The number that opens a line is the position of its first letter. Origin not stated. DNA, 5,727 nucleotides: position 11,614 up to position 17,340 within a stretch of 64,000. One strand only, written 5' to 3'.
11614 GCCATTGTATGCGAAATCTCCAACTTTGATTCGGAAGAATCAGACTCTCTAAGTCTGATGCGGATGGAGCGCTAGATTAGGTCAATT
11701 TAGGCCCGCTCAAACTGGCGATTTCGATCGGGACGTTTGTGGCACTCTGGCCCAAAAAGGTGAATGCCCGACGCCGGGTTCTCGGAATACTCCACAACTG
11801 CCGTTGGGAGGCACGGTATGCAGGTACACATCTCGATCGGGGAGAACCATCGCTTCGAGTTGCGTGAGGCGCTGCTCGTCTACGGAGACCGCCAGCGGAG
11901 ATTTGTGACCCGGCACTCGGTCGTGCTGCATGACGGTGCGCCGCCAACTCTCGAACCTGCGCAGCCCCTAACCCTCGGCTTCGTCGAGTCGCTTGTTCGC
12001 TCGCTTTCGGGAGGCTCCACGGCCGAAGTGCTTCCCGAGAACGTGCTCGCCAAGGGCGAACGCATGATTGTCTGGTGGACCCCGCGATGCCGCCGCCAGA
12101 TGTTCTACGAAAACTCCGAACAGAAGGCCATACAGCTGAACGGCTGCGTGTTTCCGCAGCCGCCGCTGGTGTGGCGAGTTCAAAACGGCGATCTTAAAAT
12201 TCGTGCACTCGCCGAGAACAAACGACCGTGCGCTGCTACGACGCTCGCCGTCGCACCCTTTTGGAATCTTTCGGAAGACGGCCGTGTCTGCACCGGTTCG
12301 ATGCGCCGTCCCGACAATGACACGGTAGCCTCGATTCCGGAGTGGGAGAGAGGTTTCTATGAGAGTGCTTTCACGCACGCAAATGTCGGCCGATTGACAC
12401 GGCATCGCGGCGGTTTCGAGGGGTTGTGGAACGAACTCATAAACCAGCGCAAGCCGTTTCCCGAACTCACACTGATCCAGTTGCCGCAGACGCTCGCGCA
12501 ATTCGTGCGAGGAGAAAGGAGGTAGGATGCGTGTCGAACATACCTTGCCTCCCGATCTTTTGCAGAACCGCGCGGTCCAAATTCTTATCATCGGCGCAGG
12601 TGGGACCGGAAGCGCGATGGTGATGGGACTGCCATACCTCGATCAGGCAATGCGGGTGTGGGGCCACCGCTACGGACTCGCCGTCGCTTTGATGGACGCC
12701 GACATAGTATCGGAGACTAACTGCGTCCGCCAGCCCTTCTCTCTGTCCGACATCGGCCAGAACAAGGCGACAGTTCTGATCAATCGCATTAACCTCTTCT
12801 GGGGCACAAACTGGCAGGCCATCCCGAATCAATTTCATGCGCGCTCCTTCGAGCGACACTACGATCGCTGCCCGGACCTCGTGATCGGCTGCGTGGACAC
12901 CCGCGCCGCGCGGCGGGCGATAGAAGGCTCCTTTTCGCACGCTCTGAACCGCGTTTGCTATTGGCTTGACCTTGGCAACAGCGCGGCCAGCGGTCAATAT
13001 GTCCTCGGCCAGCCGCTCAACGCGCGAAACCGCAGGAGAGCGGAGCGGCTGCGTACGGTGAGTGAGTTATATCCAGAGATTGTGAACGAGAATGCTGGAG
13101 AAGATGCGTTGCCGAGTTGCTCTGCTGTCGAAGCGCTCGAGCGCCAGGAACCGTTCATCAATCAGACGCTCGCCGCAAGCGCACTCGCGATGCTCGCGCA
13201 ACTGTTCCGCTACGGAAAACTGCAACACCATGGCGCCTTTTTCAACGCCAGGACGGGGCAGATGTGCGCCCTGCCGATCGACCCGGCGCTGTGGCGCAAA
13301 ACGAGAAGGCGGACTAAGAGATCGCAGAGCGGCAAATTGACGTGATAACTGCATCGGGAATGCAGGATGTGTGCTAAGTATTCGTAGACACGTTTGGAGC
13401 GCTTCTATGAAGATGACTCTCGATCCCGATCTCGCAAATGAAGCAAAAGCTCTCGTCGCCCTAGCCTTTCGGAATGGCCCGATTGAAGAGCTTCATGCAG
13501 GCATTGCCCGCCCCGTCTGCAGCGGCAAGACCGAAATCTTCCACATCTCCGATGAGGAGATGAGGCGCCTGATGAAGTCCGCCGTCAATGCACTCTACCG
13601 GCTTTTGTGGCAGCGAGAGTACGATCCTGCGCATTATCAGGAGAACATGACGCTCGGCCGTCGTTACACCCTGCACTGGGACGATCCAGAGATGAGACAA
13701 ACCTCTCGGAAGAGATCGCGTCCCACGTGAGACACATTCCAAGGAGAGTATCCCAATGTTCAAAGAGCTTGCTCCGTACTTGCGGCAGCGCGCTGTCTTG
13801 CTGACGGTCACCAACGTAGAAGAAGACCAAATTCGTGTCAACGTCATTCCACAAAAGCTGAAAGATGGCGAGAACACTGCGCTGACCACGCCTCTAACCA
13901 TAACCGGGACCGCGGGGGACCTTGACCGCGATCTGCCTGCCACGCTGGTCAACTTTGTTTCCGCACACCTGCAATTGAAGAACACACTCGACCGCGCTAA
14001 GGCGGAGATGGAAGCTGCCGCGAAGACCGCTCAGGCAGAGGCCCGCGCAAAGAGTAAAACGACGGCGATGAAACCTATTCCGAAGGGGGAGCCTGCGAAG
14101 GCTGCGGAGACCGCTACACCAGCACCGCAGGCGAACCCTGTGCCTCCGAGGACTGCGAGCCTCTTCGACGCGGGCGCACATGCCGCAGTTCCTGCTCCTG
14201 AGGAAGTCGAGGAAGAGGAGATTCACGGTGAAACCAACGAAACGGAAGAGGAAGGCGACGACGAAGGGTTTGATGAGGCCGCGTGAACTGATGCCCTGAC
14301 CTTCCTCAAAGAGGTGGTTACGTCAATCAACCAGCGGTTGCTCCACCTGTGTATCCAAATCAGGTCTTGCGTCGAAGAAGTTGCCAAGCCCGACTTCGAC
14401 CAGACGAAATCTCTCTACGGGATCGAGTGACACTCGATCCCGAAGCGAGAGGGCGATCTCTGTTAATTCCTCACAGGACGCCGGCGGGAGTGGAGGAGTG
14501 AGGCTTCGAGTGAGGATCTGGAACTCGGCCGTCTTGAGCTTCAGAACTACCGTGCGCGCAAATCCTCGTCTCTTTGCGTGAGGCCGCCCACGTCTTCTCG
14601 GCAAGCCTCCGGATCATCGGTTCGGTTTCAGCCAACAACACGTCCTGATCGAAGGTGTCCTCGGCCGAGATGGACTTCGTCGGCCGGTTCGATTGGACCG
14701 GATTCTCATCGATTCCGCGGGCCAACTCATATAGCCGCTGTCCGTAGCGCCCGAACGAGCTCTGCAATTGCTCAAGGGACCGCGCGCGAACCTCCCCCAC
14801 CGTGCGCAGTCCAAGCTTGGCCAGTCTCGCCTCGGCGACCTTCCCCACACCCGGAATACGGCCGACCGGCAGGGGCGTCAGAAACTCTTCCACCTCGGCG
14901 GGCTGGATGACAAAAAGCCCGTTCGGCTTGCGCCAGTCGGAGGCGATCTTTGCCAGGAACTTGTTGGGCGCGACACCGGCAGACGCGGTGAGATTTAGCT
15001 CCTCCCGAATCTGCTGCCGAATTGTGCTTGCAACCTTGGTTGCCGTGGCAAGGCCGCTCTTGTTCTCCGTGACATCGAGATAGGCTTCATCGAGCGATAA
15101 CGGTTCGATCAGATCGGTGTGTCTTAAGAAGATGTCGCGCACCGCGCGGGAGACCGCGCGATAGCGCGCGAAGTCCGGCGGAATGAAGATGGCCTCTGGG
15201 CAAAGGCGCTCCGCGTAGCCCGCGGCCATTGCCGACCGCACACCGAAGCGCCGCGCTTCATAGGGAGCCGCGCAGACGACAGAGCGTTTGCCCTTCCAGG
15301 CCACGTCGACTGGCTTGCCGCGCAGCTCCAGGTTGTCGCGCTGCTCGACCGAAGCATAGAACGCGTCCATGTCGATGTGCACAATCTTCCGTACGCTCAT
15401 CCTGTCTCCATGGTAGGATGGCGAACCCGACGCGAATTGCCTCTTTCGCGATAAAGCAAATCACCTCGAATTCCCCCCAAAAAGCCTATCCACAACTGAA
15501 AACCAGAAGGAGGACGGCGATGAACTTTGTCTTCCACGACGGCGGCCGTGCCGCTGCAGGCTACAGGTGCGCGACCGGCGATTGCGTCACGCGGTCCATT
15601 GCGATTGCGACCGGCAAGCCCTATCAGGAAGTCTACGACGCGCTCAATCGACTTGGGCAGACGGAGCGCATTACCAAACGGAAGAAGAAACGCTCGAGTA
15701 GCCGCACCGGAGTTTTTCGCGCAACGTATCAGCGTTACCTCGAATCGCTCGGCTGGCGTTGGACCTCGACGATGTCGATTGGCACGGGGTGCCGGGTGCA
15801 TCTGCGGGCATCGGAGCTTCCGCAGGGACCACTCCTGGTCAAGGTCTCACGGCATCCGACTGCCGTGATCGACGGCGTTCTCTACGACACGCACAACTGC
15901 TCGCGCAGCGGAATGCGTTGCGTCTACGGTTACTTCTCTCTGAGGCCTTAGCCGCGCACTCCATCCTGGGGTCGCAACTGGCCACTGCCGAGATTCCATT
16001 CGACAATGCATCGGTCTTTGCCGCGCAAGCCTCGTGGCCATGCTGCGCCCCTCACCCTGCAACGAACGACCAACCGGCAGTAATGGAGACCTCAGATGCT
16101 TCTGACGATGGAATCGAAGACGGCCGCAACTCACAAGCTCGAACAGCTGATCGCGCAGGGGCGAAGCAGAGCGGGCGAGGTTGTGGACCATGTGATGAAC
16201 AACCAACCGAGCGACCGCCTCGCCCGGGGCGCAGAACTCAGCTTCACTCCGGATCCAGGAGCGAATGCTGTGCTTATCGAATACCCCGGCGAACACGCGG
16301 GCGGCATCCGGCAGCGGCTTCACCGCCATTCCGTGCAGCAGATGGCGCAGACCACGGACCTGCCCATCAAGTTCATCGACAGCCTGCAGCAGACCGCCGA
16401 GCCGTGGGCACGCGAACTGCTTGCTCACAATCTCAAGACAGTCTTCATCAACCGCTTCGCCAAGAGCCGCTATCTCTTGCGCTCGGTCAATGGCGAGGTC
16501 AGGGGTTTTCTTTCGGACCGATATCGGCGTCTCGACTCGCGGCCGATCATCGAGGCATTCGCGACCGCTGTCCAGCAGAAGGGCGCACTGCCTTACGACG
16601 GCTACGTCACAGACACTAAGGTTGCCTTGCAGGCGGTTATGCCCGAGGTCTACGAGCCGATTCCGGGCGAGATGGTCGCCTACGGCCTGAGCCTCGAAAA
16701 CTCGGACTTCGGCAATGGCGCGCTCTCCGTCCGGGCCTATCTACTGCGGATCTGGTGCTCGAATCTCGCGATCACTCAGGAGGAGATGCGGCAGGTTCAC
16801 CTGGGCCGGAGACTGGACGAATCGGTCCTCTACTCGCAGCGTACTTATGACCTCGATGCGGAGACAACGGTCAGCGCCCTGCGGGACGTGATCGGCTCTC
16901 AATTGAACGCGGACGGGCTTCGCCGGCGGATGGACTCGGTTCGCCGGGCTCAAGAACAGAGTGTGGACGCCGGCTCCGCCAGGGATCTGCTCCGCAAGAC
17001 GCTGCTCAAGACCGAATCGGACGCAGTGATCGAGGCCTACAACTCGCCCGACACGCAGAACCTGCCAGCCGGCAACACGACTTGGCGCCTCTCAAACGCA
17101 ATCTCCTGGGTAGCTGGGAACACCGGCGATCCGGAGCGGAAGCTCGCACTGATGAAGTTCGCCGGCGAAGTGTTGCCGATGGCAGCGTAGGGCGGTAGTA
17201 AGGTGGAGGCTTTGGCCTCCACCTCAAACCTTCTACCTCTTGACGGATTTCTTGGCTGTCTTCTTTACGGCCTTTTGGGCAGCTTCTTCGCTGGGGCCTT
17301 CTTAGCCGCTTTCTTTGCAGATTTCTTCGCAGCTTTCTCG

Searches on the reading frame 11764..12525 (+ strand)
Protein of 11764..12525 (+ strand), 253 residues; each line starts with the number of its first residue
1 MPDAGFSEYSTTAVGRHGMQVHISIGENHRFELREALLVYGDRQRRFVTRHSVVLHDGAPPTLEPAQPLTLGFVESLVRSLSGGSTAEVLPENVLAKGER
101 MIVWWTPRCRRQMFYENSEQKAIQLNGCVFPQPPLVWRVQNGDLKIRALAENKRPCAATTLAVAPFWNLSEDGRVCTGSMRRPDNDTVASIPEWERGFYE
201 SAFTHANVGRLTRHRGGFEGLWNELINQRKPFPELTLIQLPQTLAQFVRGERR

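Call 3: search_protein_families(library=pfam, proteins=[window:11764-12525:+], max_evalue=0.01)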
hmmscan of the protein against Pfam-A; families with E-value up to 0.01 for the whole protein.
window:11764-12525:+ (253 aa): 1 family
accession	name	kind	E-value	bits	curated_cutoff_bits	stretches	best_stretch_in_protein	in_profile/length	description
PF14460.11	Prok-E2_D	-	2e-40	138.7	25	1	77-239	5-170/171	Prokaryotic E2 family D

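Call 4: search_protein_families(library=ncbifam, proteins=[window:11764-12525:+], max_evalue=0.01)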
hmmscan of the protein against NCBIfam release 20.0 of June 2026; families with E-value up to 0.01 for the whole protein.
window:11764-12525:+ (253 aa): 1 family
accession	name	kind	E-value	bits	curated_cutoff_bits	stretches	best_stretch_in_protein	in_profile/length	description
TIGR03737.1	PRTRC_B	hypoth_equivalog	9.6e-55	185.4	131.45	1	31-250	1-225/228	PRTRC system protein B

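Call 5: search_protein_families(library=padloc, proteins=[window:11764-12525:+], max_evalue=0.01)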
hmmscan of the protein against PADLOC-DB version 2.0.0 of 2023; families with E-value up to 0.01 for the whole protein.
window:11764-12525:+ (253 aa): 1 family
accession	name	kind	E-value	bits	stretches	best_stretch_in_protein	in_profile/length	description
PDLC02795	SspF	-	0.00087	16.1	1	90-123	360-393/560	SspF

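Call 39: search_dna_similar(query=window:11764-12525:+, collection=plasmids, mode=protein, max_rows=15)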
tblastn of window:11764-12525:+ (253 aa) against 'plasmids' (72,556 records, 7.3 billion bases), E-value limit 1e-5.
Records with a match: 339; places in all: 348; records where one place covers at least 80% of the query: 197.
Best place of each record, by identity: <60% 339.
By first word of the organism name: Pseudomonas 139; Burkholderia 32; Cupriavidus 21; Xanthomonas 20; Aeromonas 14; Vibrio 10; Paraburkholderia 9; Deinococcus 9; Shewanella 8; Ralstonia 7; and 33 more.
By predicted mobility (MOB-suite, as given by PLSDB): non-mobilizable 174; conjugative 98; mobilizable 67.
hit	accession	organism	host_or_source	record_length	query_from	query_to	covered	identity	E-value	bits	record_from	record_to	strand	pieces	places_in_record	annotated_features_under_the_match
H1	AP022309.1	Burkholderia sp. SFA1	-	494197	10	252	96%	32.0%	3e-28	120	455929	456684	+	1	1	hypothetical protein (x2)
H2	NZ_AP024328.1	Caballeronia sp. NK8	-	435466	10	252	96%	31.6%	5e-28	119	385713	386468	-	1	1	PRTRC system protein B | PRTRC system protein F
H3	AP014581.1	Burkholderia sp. RPE67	Riptortus pedestris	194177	10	252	96%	31.6%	1e-27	117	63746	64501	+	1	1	uncharacterized protein (x2)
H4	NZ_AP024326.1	Caballeronia sp. NK8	-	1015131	10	248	94%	32.1%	1e-28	120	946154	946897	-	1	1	record has no annotation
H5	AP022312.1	Burkholderia sp. SFA1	-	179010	10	252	96%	31.0%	3e-27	117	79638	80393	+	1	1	hypothetical protein (x2)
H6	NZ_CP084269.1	Caballeronia sp. Lep1P3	Leptoglossus zonatus,Cell culture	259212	10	252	96%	31.0%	5e-27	116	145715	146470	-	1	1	PRTRC system protein B | PRTRC system protein F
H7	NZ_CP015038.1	Burkholderia cenocepacia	Homo sapiens,Cord blood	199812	10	251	96%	30.9%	4e-26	113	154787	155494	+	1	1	PRTRC system protein B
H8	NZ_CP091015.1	Burkholderia cenocepacia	-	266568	10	251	96%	30.9%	5e-26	113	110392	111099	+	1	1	PRTRC system protein B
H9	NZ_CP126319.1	Burkholderia anthina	Sorghum bicolor,Sandy loam,rhizosphere ...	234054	10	251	96%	30.9%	4e-25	110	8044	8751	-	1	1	PRTRC system protein B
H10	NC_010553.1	Burkholderia ambifaria MC40-6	-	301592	10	251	96%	30.9%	1e-24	109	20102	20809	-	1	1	PRTRC system protein B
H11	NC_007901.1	Rhodoferax ferrireducens T118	-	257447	21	249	91%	32.6%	3e-26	114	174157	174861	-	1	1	PRTRC system protein B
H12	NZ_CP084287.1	Caballeronia zhejiangensis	Anasa tristis,Cell culture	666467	10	252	96%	30.6%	2e-26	114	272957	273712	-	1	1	PRTRC system protein B | PRTRC system protein F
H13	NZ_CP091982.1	Burkholderia vietnamiensis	Homo sapiens,clinical isolate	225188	5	250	97%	30.1%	3e-26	114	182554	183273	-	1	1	PRTRC system protein B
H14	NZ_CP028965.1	Burkholderia sp. IDO3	pure strain,reactor sludge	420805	10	251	96%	30.5%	6e-26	113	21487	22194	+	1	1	PRTRC system protein B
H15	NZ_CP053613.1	Burkholderia sp. MBR-1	-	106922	10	251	96%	30.5%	2e-25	112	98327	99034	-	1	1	PRTRC system protein B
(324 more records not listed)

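Call 53: get_annotated_region(hit=H2, flank=5000)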
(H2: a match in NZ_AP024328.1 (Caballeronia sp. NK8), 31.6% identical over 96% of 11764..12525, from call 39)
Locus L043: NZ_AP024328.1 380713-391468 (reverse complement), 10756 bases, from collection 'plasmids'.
description: Caballeronia sp. NK8 plasmid pNK84, complete sequence
organism: Caballeronia sp. NK8 (NCBI taxid 140098)
taxonomy: Bacteria; Pseudomonadota; Betaproteobacteria; Burkholderiales; Burkholderiaceae; Caballeronia; Caballeronia sp. NK8
host: -; source: -; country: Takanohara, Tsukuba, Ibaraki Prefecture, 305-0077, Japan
typing (MOB-suite, as given by PLSDB): mobilizable; relaxase MOBP
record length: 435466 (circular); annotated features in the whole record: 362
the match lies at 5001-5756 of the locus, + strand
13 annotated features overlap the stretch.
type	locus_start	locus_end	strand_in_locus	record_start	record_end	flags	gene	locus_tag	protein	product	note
CDS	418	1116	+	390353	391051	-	-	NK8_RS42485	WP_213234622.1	hypothetical protein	-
CDS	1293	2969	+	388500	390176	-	-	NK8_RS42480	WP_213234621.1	PRTRC system ParB family protein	-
CDS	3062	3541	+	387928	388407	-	-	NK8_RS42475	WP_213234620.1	PRTRC system protein E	-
CDS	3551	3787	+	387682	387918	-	-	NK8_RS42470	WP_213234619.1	PRTRC system protein C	-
CDS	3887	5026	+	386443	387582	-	-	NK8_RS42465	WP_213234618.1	PRTRC system protein F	-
CDS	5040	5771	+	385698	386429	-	-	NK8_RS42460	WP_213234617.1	PRTRC system protein B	-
CDS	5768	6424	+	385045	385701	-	-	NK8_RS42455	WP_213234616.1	PRTRC system protein A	-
CDS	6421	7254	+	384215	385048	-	-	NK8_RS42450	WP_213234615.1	PRTRC system ThiF family protein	-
CDS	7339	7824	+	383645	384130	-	-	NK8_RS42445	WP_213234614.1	hypothetical protein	-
CDS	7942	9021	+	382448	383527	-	-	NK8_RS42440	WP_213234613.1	hypothetical protein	-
CDS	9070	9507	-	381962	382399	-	-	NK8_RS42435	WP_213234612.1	response regulator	GO:0000160 - phosphorelay signal transduction system [Evidence IEA]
CDS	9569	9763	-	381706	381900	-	-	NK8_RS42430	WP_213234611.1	hypothetical protein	-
CDS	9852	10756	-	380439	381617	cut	-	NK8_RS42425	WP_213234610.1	phosphoadenosine phosphosulfate reductase family protein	-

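Call 54: get_annotated_region(hit=H11, flank=5000)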
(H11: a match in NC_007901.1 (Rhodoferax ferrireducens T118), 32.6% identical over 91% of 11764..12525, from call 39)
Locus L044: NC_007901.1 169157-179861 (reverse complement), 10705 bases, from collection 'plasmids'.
description: Rhodoferax ferrireducens T118 plasmid unnamed1, complete sequence
organism: Rhodoferax ferrireducens T118 (NCBI taxid 338969)
taxonomy: Bacteria; Pseudomonadota; Betaproteobacteria; Burkholderiales; Comamonadaceae; Rhodoferax; Rhodoferax ferrireducens; Rhodoferax ferrireducens T118
host: -; source: -; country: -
typing (MOB-suite, as given by PLSDB): conjugative; replicon rep_cluster_1514; relaxase MOBH; mating-pair formation MPF_T
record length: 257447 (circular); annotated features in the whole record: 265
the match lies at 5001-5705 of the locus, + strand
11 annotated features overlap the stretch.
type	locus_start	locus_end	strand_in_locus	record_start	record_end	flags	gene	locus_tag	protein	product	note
CDS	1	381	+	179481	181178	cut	-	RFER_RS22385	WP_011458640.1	DUF3369 domain-containing protein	-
CDS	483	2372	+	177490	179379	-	-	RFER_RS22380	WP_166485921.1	PRTRC system ParB family protein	-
CDS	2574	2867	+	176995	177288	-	-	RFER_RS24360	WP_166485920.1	hypothetical protein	-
CDS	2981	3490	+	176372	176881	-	-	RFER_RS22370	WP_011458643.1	PRTRC system protein E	-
CDS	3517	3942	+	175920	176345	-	-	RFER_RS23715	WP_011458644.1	PRTRC system protein C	-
CDS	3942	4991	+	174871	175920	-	-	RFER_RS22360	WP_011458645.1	PRTRC system protein F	-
CDS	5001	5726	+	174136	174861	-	-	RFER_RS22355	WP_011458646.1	PRTRC system protein B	-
CDS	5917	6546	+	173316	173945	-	-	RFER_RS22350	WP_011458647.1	PRTRC system protein A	-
CDS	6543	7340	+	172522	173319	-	-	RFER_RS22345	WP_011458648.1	PRTRC system ThiF family protein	-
CDS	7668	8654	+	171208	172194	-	-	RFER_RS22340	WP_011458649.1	response regulator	GO:0000160 - phosphorelay signal transduction system [Evidence IEA]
CDS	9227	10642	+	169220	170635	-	-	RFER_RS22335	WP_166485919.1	Type II secretory pathway component PulD-like protein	-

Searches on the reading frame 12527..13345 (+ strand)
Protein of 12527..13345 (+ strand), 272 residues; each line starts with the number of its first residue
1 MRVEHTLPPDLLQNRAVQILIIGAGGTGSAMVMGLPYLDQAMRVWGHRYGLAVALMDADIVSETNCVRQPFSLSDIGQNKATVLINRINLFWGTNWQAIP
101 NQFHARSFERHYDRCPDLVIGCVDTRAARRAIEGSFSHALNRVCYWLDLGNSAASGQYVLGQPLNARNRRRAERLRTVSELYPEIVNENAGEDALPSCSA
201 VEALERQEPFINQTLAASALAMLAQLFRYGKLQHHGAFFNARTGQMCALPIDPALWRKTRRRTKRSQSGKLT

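Call 3: search_protein_families(library=pfam, proteins=[window:12527-13345:+], max_evalue=0.01)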
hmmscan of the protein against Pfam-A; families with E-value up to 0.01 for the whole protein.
window:12527-13345:+ (272 aa): 1 family
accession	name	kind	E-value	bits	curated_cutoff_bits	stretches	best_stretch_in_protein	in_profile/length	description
PF00899.27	ThiF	-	6.3e-13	48.9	28.1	1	15-134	19-129/238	ThiF family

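Call 4: search_protein_families(library=ncbifam, proteins=[window:12527-13345:+], max_evalue=0.01)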
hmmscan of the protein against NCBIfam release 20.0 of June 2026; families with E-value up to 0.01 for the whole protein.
window:12527-13345:+ (272 aa): 8 families
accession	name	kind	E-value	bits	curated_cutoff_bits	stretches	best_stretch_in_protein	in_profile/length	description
TIGR03736.1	PRTRC_ThiF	hypoth_equivalog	6.7e-81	271.2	144.75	1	5-253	1-245/245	PRTRC system ThiF family protein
NF006395.0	PRK08644.1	equivalog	8.4e-08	32.1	159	1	16-136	30-140/215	sulfur carrier protein ThiS adenylyltransferase ThiF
TIGR02356.1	adenyl_thiF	equivalog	2.8e-06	26.9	275.25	1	16-133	21-129/203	thiazole biosynthesis adenylyltransferase ThiF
NF058523.1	6A-MBL_cap2_3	equivalog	1.4e-05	23.9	320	1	16-105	298-377/665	anti-phage 6A-MBL system cap2_3 protein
TIGR02354.1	thiF_fam2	equivalog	0.00031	20.7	152.2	1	18-89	23-84/200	thiamine biosynthesis protein ThiF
NF004281.0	PRK05690.1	subfamily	0.00031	20.1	266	1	15-134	31-141/250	molybdopterin-synthase adenylyltransferase MoeB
NF004111.0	PRK05600.1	equivalog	0.0024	17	437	0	17-88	42-104/371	ThiF family adenylyltransferase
NF005902.0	PRK07878.1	equivalog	0.0064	15.4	647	1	16-84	42-101/392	adenylyltransferase/sulfurtransferase MoeZ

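Call 5: search_protein_families(library=padloc, proteins=[window:12527-13345:+], max_evalue=0.01)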
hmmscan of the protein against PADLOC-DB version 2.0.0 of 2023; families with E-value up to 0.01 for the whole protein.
window:12527-13345:+ (272 aa): 8 families
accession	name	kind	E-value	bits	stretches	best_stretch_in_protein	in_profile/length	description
PDLC00848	E1-E2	-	4.2e-06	23.3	1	16-103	374-452/607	E1-E2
PDLC00839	E1-E2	-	4.7e-06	23.1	1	16-96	370-440/602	E1-E2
PDLC00829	E1-E2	-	7e-05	20.1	1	8-133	165-280/426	E1-E2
PDLC00835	E1-E2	-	0.00011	18.7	1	17-133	374-481/778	E1-E2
PDLC00856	E1-E2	-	0.00012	18.7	1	13-139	319-436/573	E1-E2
PDLC00855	E1-E2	-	0.0011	16.1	1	53-89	329-365/579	E1-E2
PDLC00849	E1-E2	-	0.0041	13.8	1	13-87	330-394/582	E1-E2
PDLC00841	E1-E2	-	0.0081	12.9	0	51-103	378-432/590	E1-E2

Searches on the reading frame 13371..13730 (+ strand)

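Call 3: search_protein_families(library=pfam, proteins=[window:13371-13730:+], max_evalue=0.01)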
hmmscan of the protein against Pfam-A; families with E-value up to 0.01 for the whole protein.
window:13371-13730:+ (119 aa): 0 families

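Call 4: search_protein_families(library=ncbifam, proteins=[window:13371-13730:+], max_evalue=0.01)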
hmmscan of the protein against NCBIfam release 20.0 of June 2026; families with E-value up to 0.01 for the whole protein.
window:13371-13730:+ (119 aa): 0 families

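Call 5: search_protein_families(library=padloc, proteins=[window:13371-13730:+], max_evalue=0.01)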
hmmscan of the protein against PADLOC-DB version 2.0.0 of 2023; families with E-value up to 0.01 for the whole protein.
window:13371-13730:+ (119 aa): 0 families

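Call 52: search_protein_families(library=ncbifam, proteins=[window:13371-13730:+], max_evalue=10)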
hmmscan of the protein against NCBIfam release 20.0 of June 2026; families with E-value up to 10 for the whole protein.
window:13371-13730:+ (119 aa): 1 family
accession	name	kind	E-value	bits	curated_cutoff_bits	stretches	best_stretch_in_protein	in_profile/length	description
NF045637.1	carotdesatCrtDProt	equivalog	0.036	12.6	580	1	4-110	83-183/485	1-hydroxycarotenoid 3,4-desaturase CrtD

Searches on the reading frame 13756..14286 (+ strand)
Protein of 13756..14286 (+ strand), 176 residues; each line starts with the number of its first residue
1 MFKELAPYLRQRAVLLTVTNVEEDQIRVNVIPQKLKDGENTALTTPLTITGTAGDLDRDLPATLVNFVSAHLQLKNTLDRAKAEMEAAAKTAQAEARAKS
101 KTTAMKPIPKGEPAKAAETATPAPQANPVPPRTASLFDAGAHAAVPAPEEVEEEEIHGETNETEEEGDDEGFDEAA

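Call 3: search_protein_families(library=pfam, proteins=[window:13756-14286:+], max_evalue=0.01)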
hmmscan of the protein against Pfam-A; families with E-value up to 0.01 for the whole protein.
window:13756-14286:+ (176 aa): 1 family
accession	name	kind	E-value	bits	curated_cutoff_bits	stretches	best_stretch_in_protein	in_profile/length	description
PF19556.4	PRTRC_E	-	1.5e-06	28.5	26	1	2-103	6-108/175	PRTRC system protein E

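Call 4: search_protein_families(library=ncbifam, proteins=[window:13756-14286:+], max_evalue=0.01)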
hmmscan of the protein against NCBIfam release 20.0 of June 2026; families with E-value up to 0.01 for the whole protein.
window:13756-14286:+ (176 aa): 1 family
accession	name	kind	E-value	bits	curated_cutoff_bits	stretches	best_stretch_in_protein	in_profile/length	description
TIGR03741.1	PRTRC_E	subfamily_domain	3.2e-18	65.6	37.95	1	1-102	1-102/106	PRTRC system protein E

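Call 5: search_protein_families(library=padloc, proteins=[window:13756-14286:+], max_evalue=0.01)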
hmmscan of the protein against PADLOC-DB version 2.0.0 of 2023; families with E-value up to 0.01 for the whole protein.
window:13756-14286:+ (176 aa): 0 families

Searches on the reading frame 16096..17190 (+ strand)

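Call 50: search_protein_families(library=pfam, proteins=[window:16096-17190:+], max_evalue=0.01)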
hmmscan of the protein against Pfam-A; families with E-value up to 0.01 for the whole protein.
window:16096-17190:+ (364 aa): 0 families

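Call 52: search_protein_families(library=ncbifam, proteins=[window:16096-17190:+], max_evalue=10)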
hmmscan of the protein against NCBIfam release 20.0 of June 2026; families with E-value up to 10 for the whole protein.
window:16096-17190:+ (364 aa): 1 family
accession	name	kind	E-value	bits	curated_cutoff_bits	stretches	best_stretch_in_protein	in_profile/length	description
TIGR03299.1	LGT_TIGR03299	subfamily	0.0093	15.2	110.7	1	118-337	54-275/312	phage/plasmid-like protein TIGR03299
